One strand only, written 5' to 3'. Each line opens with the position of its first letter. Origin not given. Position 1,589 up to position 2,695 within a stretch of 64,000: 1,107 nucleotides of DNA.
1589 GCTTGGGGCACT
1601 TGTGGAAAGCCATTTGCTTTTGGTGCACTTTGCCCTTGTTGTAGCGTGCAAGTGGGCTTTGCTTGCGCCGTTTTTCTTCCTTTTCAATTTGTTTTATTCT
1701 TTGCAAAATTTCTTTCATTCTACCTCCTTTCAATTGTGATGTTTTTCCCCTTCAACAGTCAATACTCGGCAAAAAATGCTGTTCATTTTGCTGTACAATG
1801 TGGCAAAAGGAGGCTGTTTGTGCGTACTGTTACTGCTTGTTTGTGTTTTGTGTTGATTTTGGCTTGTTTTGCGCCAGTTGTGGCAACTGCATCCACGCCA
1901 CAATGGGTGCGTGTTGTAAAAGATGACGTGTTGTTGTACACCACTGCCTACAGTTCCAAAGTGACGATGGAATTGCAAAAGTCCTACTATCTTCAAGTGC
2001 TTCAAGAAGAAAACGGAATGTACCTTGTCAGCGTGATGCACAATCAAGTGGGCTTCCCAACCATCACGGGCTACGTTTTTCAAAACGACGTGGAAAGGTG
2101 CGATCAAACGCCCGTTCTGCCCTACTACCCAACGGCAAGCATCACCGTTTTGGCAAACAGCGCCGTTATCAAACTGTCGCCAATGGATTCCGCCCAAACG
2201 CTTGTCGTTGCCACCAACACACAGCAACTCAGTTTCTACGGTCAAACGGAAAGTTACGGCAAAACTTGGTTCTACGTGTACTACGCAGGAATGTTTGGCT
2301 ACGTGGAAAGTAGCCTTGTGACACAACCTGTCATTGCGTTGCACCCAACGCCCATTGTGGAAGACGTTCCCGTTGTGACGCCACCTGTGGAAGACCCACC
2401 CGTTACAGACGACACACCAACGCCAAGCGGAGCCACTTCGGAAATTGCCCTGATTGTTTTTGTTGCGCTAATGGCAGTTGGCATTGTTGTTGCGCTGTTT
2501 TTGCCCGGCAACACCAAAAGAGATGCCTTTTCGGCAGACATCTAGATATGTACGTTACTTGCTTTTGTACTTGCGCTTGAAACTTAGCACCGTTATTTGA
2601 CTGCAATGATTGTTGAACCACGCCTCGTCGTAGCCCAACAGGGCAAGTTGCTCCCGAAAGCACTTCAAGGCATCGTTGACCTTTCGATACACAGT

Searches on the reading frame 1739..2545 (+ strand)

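Call 69: search_protein_families(library=pfam, proteins=[window:1739-2545:+], max_evalue=0.0001)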
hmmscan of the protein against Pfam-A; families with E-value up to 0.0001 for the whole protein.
window:1739-2545:+ (268 aa): 1 family
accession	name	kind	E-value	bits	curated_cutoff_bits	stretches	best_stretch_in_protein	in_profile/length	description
PF08239.17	SH3_3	-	7.4e-05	23.3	27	0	151-194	12-53/54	Bacterial SH3 domain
